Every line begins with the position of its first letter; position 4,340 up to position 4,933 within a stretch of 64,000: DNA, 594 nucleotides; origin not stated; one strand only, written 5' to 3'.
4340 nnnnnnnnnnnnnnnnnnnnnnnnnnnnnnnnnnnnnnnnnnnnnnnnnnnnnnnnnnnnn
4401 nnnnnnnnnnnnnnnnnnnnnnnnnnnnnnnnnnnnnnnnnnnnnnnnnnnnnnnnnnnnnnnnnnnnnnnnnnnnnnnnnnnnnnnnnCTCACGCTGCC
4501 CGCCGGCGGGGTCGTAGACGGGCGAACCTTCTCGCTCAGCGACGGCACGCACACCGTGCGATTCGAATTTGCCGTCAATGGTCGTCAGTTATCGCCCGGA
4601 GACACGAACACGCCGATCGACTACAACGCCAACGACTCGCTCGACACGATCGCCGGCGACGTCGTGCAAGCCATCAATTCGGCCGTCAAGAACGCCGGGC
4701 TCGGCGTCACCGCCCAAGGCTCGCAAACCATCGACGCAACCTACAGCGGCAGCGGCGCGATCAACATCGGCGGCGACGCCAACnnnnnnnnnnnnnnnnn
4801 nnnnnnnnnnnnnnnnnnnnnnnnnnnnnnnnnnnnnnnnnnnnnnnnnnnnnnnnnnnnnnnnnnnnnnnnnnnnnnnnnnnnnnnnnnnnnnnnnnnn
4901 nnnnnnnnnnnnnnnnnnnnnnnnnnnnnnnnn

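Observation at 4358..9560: Unclassified 'TFEF' module repeated at least 14 times in giant 1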

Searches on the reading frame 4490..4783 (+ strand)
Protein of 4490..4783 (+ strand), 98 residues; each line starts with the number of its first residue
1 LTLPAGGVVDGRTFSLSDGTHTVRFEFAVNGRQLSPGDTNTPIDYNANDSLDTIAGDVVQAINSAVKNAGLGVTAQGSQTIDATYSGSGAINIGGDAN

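Call 11: search_solved_structures(query=A1, max_evalue=10, show_alignments=3)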
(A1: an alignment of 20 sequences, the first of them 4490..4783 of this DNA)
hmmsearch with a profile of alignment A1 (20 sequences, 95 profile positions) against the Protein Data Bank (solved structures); distinct sequences matched with E-value up to 10: 12.
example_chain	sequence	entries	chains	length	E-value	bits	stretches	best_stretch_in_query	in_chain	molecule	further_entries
8fop_T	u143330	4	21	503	0.044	17.2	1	40-85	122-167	Tail sheath protein | Tail sheath protein, gp20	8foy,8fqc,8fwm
9hz7_L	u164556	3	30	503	0.14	15.6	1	29-85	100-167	Tail sheath protein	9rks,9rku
2qzw_A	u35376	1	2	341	0.15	15.4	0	11-33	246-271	Candidapepsin-1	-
2wzv_A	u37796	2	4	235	0.2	15.1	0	19-60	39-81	NFNB PROTEIN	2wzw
4ege_A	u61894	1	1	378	0.38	14.2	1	45-68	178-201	Dipeptidase PepE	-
8jl8_A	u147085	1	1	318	1.2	12.6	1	16-45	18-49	Collagen-binding adhesin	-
9iyc_A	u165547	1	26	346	1.2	12.5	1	41-88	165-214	Flagellar P-ring protein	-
7bgl_a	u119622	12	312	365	1.6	12.2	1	41-88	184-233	Flagellar P-ring protein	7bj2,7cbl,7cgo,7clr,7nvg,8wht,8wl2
6iwy_A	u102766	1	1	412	2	11.8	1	36-73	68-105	Flagellar hook-associated protein 2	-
8egt_A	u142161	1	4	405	2.3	11.6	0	5-83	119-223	Major capsid protein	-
9cb9_A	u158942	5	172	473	3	11.3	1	39-81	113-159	Structural protein | Tail sheath protein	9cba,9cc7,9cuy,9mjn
7r3b_A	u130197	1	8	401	5.6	10.4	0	50-93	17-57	S-adenosylmethionine synthase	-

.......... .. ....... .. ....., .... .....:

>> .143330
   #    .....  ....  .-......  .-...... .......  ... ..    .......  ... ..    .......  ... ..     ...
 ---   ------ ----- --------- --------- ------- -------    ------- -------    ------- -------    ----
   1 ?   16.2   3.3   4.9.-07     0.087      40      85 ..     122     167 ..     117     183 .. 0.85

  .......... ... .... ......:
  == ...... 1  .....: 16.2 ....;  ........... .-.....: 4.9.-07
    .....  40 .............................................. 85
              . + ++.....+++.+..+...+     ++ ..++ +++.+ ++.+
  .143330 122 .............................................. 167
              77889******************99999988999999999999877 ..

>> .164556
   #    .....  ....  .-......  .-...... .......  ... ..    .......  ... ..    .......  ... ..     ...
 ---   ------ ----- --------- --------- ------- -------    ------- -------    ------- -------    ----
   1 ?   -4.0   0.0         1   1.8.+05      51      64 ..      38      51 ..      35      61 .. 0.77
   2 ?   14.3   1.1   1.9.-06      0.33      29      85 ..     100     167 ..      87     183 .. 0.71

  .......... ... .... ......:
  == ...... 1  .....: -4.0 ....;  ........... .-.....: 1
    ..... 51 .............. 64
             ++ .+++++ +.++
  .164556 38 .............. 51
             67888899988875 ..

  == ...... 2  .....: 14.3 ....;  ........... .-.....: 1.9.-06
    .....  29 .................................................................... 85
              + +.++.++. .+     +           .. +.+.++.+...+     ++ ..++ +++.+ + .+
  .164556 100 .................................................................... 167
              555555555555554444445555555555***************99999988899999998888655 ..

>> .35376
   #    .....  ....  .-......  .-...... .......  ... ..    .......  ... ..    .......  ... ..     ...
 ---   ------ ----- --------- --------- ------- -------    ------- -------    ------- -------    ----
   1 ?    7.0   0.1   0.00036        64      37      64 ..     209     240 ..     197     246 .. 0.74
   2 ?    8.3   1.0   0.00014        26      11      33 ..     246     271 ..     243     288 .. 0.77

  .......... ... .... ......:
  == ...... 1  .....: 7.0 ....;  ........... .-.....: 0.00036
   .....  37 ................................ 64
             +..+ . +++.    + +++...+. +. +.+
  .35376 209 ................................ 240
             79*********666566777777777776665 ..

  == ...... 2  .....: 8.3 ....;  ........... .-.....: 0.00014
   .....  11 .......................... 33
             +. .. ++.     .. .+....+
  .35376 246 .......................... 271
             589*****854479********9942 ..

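Call 12: search_protein_families(library=pfam, alignment_id=A1, max_evalue=1)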
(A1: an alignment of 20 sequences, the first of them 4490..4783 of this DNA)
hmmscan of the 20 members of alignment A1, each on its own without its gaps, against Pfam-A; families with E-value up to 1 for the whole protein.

A. member 1, window:4490-4783:+ (98 aa): 2 families
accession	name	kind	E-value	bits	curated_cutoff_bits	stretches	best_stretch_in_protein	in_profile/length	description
PF16640.11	Big_3_5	-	0.026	15.5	35.5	0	67-90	49-74/88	Bacterial Ig-like domain (group 3)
PF07196.18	Flagellin_IN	-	0.12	13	22.7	0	37-74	7-42/55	Flagellin hook IN motif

B. families by the number of members that match (of 20 scanned): 17 families
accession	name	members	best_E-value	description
PF07196.18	Flagellin_IN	3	0.12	Flagellin hook IN motif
PF13860.13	FlgD_ig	2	0.0002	FlgD Ig-like domain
PF12202.14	OSR1_C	1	0.0083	Oxidative-stress-responsive kinase 1 C-terminal domain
PF00932.25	LTD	1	0.023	Lamin Tail Domain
PF16640.11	Big_3_5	1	0.026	Bacterial Ig-like domain (group 3)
PF18630.7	Peptidase_M60_C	1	0.028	Peptidase M60 C-terminal domain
PF23706.1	Rv1893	1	0.046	Rv1893-like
PF19394.4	DUF5969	1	0.074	Family of unknown function (DUF5969)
PF07462.16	MSP1_C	1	0.074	Merozoite surface protein 1 (MSP1) C-terminus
PF15907.11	Itfg2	1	0.1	Integrin-alpha FG-GAP repeat-containing protein 2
PF05124.17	S_layer_C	1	0.11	S-layer like family, outer domain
PF13613.12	HTH_Tnp_4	1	0.13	Helix-turn-helix of DDE superfamily endonuclease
PF17702.6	DUF5548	1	0.13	Family of unknown function (DUF5548)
PF13557.12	Phenol_MetA_deg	1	0.13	Putative MetA-pathway of phenol degradation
PF04225.17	LysM_OapA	1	0.15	Opacity-associated protein A LysM-like domain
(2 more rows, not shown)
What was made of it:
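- On Flagellin_IN (PF07196): Window copies: 3 of 20 hit, best 13 bits, E 0.12 (call 12).
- The window's best is 13 bits against a cut-off of 22.7 (call 12).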

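Call 13: predict_structure(alignment_id=A1)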
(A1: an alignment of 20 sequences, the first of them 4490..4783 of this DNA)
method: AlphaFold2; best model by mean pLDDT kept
length: 98 residues; sequences in the alignment: 20
mean_pLDDT: 89.0   pTM: 0.80
mean pLDDT of the five models: 89.0, 88.7, 88.1, 87.6, 86.4
residues with pLDDT >= 90: 65; 70-90: 25; 50-70: 8; < 50: 0
segments of 3 or more residues with pLDDT < 50: none
pLDDT, mean of each block of 10 residues (from residue 1): 88 92 95 94 95 95 90 64 92 85
secondary structure, 60 per line:
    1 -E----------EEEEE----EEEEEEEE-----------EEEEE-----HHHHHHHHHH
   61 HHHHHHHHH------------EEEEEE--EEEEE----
elements in order: E13-17 E22-29 E41-45 H51-69 E82-87 E90-94
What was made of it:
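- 4490..4783 (+): Complete module (aa 680-777) inserted inside module A. AF2 pLDDT 89, pTM 0.80, b-b-b-a-b-b (call 13).
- Closest known: Repeated extender domains of giant bacterial surface/adhesin proteins. Different: This is an alpha/beta fold with a long helix, not an all-beta Ig sandwich (call 13).
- AF2 single module: pLDDT 89, pTM 0.80 (call 13).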

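Call 17: fold_search(model_id=the predicted structure, library=pdb)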
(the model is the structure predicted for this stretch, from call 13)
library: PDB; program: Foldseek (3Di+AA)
matches with E <= 10: 53; with E <= 0.001: 0
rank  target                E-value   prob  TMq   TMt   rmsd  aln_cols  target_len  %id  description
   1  8sok_B                1.2e+00  0.03  0.19  0.06  17.5        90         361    7  Cryo-EM structure of human CST bound to POT1(ESDL)/TPP1 in the presence of telomeric ssDNA (released 2023-06-07)
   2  7y1c_Y                1.6e+00  0.18  0.42  0.07   5.9        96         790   17  CryoEM structure of Klebsiella phage Kp9 tail complex applied with C6 symmetry (released 2023-06-14)
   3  3u07_C                2.6e+00  0.02  0.20  0.07  13.5        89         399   13  Crystal Structure of the VPA0106 protein from Vibrio parahaemolyticus. Northeast Structural Genomics Consortium Target (released 2011-10-12)
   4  2pqi_A                2.8e+00  0.06  0.18  0.09   5.6        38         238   24  Crystal structure of active ribosome inactivating protein from maize (b-32) (released 2008-02-12)
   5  8fqc_H1               2.8e+00  0.03  0.19  0.13   5.2        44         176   27  Structure of baseplate with receptor binding complex of Agrobacterium phage Milano (released 2024-01-31)
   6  3u07_A                2.8e+00  0.02  0.20  0.07  16.5       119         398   13  Crystal Structure of the VPA0106 protein from Vibrio parahaemolyticus. Northeast Structural Genomics Consortium Target (released 2011-10-12)
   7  8d0b_B                3.6e+00  0.02  0.21  0.07  17.5        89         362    6  Human CST-DNA polymerase alpha/primase preinitiation complex bound to 4xTEL-foldback template (released 2022-06-22)
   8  8fne_A                3.6e+00  0.01  0.20  0.05  18.0       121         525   12  phiPA3 PhuN Tetramer, p2 (released 2023-03-01)
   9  3nrl_A                3.9e+00  0.06  0.21  0.28   6.6        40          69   15  Crystal Structure of protein RUMGNA_01417 from Ruminococcus gnavus, Northeast Structural Genomics Consortium Target Ug (released 2010-08-25)
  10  9ki1_1                3.9e+00  0.03  0.22  0.07   9.3        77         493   12  Baseplate structure of Escherichia phage Mu (released 2025-02-12)
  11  8ziy_A                5.0e+00  0.02  0.19  0.04   9.2        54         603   18  trypsinogen-EP-E574A (released 2025-05-21)
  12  2zyz_C                5.4e+00  0.02  0.21  0.21   9.6        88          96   10  Pyrobaculum aerophilum splicing endonuclease (released 2009-06-23)
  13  5mr3_F                5.8e+00  0.01  0.15  0.14   9.4        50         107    8  Crystal structure of red abalone egg VERL repeat 2 with linker in complex with sperm lysin at 1.8 A resolution (released 2017-06-14)
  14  6vlb_B                6.6e+00  0.08  0.24  0.07   2.8        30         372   20  Crystal structure of ligand-free UDP-GlcNAc 2-epimerase from Neisseria meningitidis (released 2020-11-11)
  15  3ipr_B                6.6e+00  0.07  0.23  0.17   2.5        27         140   18  Crystal structure of the Enterococcus faecalis gluconate specific EIIA phosphotransferase system component (released 2009-09-15)
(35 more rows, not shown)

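Call 18: find_homologous_proteins(query=A1, max_evalue=0.001)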
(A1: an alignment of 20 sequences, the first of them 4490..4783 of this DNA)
Query A1 (20 sequences) (98 aa, profile of the alignment): 1 proteins with E <= 0.001 among 5634 candidates.
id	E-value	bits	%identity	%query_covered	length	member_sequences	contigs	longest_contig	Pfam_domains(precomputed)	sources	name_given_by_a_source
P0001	3.7e-8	51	35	58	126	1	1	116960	-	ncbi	-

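Call 25: fold_search(model_id=the predicted structure, library=viral)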
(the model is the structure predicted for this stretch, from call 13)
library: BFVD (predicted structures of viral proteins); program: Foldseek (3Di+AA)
matches with E <= 10: 135; with E <= 0.001: 1
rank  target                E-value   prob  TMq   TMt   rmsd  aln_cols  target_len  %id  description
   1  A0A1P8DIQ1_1          7.5e-04  1.00  0.64  0.09   4.7        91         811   33  (no name in the UniProt tables at hand)
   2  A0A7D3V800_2          9.5e-03  1.00  0.59  0.06   3.4        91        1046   23  ATP synthase subunit alpha domain protein [Fadolivirus FV1/VV64]
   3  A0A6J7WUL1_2          1.2e-02  1.00  0.68  0.06   3.9       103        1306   20  Baseplate protein J-like [uncultured Caudovirales phage]
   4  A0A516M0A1            3.4e-02  0.95  0.50  0.08   4.7        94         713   15  (no name in the UniProt tables at hand)
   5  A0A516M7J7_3          3.9e-02  0.95  0.49  0.05   5.0        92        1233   25  (no name in the UniProt tables at hand)
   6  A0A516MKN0            4.4e-02  0.89  0.51  0.10   7.8       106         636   14  (no name in the UniProt tables at hand)
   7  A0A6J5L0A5            1.2e-01  0.98  0.65  0.06   3.9        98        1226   17  Uncharacterized protein [uncultured Caudovirales phage]
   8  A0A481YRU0            1.7e-01  0.66  0.46  0.12   7.8        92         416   18  Uncharacterized protein [Marseillevirus LCMAC101]
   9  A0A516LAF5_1          1.9e-01  0.89  0.59  0.05   5.4        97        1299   21  (no name in the UniProt tables at hand)
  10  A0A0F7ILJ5            2.5e-01  0.51  0.42  0.08   5.4        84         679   12  Uncharacterized protein [Polaribacter phage P12002S]
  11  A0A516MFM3            2.7e-01  0.63  0.53  0.23   4.6        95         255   14  (no name in the UniProt tables at hand)
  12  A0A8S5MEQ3            2.7e-01  0.25  0.41  0.06  18.1       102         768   16  Tail sheath protein [Siphoviridae sp. ctYh54]
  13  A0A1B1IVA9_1          3.1e-01  0.84  0.56  0.08   4.0        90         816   12  (no name in the UniProt tables at hand)
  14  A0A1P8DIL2            3.3e-01  0.41  0.40  0.06   4.2        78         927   15  (no name in the UniProt tables at hand)
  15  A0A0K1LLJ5            3.5e-01  0.57  0.43  0.24   5.2        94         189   19  Uncharacterized protein [Rhodobacter phage RcTitan]
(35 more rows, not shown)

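Call 28: search_protein_representatives(alignment_id=A1)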
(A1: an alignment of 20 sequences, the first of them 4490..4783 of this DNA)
Query: 20 sequences, 95 profile positions. Proteins with E-value up to 0.001 (for the whole library): 2091; up to 1e-10: 855; up to 1e-30: 243. The best 150 are listed.
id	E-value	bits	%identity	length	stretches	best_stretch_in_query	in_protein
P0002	3.8e-176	588.0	-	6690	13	2-94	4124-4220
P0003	9.4e-147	493.7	-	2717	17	4-67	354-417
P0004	1.2e-133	451.7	-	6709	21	3-90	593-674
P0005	4.5e-130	440.3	-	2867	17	5-69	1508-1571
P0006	3.9e-128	434.1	-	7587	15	7-93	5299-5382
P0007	2.7e-125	425.0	-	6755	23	3-78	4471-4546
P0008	4.0e-121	411.6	-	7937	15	2-93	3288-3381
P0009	6.6e-118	401.3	-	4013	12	2-70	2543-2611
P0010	1.5e-116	396.9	-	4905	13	3-94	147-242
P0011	4.8e-108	369.7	-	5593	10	2-94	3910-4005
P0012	1.4e-104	358.6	-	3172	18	2-94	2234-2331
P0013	3.6e-103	354.0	-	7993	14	2-94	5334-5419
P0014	8.4e-102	349.7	-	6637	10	2-93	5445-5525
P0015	5.4e-101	347.1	-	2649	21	6-67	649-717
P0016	5.2e-100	343.9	-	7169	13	2-92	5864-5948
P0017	6.5e-97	334.0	-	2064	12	2-94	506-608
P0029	1.8e-89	310.1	-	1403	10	2-70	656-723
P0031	5.7e-89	308.5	-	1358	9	5-93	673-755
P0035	1.6e-82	287.8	-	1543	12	7-93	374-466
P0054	6.3e-68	241.1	-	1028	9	7-92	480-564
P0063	2.7e-66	235.8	-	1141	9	8-62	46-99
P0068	1.2e-64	230.6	-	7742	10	3-94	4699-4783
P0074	1.2e-62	224.1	-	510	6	7-68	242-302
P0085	7.0e-59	212.1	-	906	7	5-79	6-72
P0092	1.5e-55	201.4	-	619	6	2-67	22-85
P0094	1.9e-55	201.1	-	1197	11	4-92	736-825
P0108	3.6e-51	187.4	-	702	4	10-93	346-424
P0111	1.3e-50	185.6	-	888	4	12-93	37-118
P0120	6.2e-48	177.0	-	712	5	5-94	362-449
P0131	1.7e-45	169.2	-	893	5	3-94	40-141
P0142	8.6e-44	163.7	-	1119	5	5-92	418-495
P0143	1.0e-43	163.5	-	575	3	6-93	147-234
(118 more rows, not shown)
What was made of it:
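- The family has 2091 cluster representatives at E<=1e-3 and 243 at E<=1e-30, with up to 23 copies per protein (call 28).
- Tried and rejected: The exhaustive HMMER search (call 28) did.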

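Call 41: list_cluster_members(proteins=[P0002, P0003, P0005, P0010, P0029, P0074, P0092, P0108, P0143, P0111])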
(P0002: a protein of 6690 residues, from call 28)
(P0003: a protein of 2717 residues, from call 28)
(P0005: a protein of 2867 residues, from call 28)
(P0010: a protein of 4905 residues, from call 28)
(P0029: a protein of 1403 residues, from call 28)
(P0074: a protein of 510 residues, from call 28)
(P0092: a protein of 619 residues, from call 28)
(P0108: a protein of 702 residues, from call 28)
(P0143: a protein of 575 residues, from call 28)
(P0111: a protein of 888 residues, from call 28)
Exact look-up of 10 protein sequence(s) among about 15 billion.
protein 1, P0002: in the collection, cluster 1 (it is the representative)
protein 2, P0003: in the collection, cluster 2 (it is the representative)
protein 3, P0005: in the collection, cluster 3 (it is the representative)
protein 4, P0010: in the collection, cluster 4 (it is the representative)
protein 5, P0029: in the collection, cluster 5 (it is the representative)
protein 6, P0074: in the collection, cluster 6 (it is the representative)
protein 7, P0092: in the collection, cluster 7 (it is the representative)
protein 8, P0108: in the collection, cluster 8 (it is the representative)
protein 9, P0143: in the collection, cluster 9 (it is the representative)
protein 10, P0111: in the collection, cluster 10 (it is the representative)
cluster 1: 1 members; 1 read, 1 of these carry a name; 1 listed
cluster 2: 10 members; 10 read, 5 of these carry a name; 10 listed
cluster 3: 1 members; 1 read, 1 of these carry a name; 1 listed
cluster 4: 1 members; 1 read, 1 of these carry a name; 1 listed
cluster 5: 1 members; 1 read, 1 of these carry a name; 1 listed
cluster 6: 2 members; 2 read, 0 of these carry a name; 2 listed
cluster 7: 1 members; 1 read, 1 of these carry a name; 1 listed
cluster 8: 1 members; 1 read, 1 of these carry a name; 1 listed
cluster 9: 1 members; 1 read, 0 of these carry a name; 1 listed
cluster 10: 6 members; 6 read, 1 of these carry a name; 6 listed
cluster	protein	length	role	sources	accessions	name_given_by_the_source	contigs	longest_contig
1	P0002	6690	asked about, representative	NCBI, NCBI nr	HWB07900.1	MAG TPA: choice-of-anchor L domain-containing protein [Pirellulales bacterium] | choice-of-anchor L domain-containing protein [Pirellulales bacterium]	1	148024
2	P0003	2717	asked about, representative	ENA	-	-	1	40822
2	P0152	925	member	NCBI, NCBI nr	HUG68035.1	MAG TPA: hypothetical protein VMM76_09795 [Pirellulaceae bacterium] | hypothetical protein [Pirellulaceae bacterium]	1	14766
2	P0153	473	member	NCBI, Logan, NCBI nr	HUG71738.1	MAG TPA: Ig-like domain-containing protein [Pirellulaceae bacterium] | Ig-like domain-containing protein [Pirellulaceae bacterium]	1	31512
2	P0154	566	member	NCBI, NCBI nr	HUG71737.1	MAG TPA: Ig-like domain-containing protein [Pirellulaceae bacterium] | Ig-like domain-containing protein [Pirellulaceae bacterium]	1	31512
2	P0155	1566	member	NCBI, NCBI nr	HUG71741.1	MAG TPA: PPC domain-containing protein [Pirellulaceae bacterium] | PPC domain-containing protein [Pirellulaceae bacterium]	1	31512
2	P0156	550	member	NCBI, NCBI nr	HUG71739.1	MAG TPA: hypothetical protein VMM76_28605 [Pirellulaceae bacterium] | hypothetical protein [Pirellulaceae bacterium]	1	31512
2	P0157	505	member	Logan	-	-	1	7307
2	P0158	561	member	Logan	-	-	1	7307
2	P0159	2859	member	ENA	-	-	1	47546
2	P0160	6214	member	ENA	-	-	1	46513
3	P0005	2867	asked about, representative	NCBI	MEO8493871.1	MAG: tandem-95 repeat protein, partial [Planctomycetota bacterium]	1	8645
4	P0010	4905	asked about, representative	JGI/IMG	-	hypothetical protein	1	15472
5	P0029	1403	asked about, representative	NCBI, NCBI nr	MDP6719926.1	MAG: GEVED domain-containing protein, partial [Pirellulaceae bacterium] | GEVED domain-containing protein [Pirellulaceae bacterium]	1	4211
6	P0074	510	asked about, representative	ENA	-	-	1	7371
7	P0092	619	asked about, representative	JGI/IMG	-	hypothetical protein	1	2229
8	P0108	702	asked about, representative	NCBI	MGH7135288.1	MAG: hypothetical protein ACREHD_06070, partial [Pirellulales bacterium]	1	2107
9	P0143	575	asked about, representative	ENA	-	-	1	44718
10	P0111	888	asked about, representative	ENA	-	-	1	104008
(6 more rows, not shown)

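Call 63: list_cluster_members(proteins=[P0017, P0031, P0035, P0054, P0063, P0085, P0094, P0120, P0131, P0142])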
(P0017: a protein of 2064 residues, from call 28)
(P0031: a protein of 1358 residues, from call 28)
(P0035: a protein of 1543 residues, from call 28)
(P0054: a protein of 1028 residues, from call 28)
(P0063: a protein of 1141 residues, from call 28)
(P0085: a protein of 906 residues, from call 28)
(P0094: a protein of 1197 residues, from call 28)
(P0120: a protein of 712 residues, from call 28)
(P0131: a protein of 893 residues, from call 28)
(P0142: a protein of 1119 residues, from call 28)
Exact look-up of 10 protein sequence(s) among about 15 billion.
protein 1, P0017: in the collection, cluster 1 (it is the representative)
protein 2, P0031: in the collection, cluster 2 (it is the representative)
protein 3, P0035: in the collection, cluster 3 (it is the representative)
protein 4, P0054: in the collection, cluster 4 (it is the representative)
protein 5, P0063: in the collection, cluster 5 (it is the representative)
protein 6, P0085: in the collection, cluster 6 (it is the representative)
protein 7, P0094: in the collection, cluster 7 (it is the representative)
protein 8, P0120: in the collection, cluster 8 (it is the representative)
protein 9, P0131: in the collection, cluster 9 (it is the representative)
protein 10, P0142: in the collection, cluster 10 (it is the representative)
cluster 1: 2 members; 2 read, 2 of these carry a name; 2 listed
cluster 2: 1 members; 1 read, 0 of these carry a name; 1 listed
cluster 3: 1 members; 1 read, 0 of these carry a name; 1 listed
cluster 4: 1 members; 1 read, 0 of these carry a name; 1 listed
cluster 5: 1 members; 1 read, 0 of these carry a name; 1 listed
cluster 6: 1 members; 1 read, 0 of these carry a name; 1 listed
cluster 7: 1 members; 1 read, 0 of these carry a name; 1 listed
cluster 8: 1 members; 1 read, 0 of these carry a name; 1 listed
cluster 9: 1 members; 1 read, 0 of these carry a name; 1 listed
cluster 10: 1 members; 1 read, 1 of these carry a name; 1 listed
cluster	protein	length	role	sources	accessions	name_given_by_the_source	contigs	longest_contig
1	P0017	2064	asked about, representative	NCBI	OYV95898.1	MAG: hypothetical protein B7Z73_01680, partial [Planctomycetia bacterium 21-64-5]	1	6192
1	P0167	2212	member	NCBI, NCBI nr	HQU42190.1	MAG TPA: hypothetical protein PK867_05235, partial [Pirellulales bacterium] | hypothetical protein [Pirellulales bacterium]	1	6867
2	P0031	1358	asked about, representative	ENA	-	-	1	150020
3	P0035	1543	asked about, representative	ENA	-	-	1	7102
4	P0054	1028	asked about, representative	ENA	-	-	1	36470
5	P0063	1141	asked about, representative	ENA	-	-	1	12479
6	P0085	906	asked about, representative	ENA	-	-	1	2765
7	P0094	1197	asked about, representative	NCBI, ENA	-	-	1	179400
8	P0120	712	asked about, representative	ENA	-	-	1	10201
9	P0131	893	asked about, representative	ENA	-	-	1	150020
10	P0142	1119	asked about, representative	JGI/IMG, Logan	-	hypothetical protein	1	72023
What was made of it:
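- All named hits are Pirellulales, Pirellulaceae or Planctomycetia (calls 41, 63).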
